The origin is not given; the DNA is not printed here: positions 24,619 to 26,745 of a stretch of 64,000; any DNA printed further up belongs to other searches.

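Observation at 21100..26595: [FeFe]-hydrogenase operon whose flavoprotein subunit ends in a complete GltD/NfnB-like NAD(P)H-FAD module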

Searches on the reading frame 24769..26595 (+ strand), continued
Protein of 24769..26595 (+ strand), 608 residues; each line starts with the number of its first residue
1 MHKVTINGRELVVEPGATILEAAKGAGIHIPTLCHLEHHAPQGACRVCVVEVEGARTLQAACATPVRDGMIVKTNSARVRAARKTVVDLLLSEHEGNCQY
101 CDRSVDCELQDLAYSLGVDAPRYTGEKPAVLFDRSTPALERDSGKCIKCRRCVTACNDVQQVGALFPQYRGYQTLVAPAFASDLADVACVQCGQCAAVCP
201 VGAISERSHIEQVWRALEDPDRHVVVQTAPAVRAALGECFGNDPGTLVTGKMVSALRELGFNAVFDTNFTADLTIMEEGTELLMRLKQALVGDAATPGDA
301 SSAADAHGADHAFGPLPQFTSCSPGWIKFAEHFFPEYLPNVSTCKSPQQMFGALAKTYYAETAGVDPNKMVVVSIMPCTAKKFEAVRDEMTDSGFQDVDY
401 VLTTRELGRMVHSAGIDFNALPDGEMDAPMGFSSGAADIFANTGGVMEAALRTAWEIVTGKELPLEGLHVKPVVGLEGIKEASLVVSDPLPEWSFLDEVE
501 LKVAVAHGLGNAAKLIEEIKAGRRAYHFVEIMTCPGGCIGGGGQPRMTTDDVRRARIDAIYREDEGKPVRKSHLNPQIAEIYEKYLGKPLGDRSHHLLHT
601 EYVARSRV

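Call 21: search_solved_structures(query=window:24769-26595:+, show_alignments=3, max_evalue=1e-20)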
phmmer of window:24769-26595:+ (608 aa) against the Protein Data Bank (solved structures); distinct sequences matched with E-value up to 1e-20: 86 (the best 60 are shown).
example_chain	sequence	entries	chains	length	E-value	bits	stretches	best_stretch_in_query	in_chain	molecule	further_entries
7q4v_A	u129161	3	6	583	3.6e-178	597.3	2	5-287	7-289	Iron hydrogenase HydA1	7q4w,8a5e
8a6t_A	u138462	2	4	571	5.9e-173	580.1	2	316-606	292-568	Electron bifurcating hydrogenase subunit HydA1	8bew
9rj9_A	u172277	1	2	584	7.5e-138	464.1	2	314-603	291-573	Iron hydrogenase 1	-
4xdd_A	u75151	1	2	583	2.4e-137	462.5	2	314-603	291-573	Iron hydrogenase 1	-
4xdc_A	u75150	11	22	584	2.4e-137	462.5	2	314-603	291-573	Iron hydrogenase 1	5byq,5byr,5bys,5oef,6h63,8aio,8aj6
1c4a_A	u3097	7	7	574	3e-137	462.1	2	314-602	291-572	PROTEIN (FE-ONLY HYDROGENASE) | PROTEIN (PERIPLASMIC HYDROGENASE 1) | Iron hydrogenase 1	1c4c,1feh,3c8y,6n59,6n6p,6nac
8cjy_A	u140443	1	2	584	3.3e-137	462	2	314-603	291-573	Iron hydrogenase 1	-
6gm8_A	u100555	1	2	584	6e-137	461.2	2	314-603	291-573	Iron hydrogenase 1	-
6gm0_A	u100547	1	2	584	6e-137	461.2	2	314-603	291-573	Iron hydrogenase 1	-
6gm2_A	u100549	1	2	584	6e-137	461.2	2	314-603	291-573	Iron hydrogenase 1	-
6yf4_A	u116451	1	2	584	6e-137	461.1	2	314-603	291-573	Iron hydrogenase 1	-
6gm4_A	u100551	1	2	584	6.5e-137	461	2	314-603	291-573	Iron hydrogenase 1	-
9rjo_A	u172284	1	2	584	6.9e-137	461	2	314-603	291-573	Iron hydrogenase 1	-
6gm3_A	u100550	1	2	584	1.1e-136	460.3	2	313-603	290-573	Iron hydrogenase 1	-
7qhf_A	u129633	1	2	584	1.4e-136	459.9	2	314-603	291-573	Iron hydrogenase 1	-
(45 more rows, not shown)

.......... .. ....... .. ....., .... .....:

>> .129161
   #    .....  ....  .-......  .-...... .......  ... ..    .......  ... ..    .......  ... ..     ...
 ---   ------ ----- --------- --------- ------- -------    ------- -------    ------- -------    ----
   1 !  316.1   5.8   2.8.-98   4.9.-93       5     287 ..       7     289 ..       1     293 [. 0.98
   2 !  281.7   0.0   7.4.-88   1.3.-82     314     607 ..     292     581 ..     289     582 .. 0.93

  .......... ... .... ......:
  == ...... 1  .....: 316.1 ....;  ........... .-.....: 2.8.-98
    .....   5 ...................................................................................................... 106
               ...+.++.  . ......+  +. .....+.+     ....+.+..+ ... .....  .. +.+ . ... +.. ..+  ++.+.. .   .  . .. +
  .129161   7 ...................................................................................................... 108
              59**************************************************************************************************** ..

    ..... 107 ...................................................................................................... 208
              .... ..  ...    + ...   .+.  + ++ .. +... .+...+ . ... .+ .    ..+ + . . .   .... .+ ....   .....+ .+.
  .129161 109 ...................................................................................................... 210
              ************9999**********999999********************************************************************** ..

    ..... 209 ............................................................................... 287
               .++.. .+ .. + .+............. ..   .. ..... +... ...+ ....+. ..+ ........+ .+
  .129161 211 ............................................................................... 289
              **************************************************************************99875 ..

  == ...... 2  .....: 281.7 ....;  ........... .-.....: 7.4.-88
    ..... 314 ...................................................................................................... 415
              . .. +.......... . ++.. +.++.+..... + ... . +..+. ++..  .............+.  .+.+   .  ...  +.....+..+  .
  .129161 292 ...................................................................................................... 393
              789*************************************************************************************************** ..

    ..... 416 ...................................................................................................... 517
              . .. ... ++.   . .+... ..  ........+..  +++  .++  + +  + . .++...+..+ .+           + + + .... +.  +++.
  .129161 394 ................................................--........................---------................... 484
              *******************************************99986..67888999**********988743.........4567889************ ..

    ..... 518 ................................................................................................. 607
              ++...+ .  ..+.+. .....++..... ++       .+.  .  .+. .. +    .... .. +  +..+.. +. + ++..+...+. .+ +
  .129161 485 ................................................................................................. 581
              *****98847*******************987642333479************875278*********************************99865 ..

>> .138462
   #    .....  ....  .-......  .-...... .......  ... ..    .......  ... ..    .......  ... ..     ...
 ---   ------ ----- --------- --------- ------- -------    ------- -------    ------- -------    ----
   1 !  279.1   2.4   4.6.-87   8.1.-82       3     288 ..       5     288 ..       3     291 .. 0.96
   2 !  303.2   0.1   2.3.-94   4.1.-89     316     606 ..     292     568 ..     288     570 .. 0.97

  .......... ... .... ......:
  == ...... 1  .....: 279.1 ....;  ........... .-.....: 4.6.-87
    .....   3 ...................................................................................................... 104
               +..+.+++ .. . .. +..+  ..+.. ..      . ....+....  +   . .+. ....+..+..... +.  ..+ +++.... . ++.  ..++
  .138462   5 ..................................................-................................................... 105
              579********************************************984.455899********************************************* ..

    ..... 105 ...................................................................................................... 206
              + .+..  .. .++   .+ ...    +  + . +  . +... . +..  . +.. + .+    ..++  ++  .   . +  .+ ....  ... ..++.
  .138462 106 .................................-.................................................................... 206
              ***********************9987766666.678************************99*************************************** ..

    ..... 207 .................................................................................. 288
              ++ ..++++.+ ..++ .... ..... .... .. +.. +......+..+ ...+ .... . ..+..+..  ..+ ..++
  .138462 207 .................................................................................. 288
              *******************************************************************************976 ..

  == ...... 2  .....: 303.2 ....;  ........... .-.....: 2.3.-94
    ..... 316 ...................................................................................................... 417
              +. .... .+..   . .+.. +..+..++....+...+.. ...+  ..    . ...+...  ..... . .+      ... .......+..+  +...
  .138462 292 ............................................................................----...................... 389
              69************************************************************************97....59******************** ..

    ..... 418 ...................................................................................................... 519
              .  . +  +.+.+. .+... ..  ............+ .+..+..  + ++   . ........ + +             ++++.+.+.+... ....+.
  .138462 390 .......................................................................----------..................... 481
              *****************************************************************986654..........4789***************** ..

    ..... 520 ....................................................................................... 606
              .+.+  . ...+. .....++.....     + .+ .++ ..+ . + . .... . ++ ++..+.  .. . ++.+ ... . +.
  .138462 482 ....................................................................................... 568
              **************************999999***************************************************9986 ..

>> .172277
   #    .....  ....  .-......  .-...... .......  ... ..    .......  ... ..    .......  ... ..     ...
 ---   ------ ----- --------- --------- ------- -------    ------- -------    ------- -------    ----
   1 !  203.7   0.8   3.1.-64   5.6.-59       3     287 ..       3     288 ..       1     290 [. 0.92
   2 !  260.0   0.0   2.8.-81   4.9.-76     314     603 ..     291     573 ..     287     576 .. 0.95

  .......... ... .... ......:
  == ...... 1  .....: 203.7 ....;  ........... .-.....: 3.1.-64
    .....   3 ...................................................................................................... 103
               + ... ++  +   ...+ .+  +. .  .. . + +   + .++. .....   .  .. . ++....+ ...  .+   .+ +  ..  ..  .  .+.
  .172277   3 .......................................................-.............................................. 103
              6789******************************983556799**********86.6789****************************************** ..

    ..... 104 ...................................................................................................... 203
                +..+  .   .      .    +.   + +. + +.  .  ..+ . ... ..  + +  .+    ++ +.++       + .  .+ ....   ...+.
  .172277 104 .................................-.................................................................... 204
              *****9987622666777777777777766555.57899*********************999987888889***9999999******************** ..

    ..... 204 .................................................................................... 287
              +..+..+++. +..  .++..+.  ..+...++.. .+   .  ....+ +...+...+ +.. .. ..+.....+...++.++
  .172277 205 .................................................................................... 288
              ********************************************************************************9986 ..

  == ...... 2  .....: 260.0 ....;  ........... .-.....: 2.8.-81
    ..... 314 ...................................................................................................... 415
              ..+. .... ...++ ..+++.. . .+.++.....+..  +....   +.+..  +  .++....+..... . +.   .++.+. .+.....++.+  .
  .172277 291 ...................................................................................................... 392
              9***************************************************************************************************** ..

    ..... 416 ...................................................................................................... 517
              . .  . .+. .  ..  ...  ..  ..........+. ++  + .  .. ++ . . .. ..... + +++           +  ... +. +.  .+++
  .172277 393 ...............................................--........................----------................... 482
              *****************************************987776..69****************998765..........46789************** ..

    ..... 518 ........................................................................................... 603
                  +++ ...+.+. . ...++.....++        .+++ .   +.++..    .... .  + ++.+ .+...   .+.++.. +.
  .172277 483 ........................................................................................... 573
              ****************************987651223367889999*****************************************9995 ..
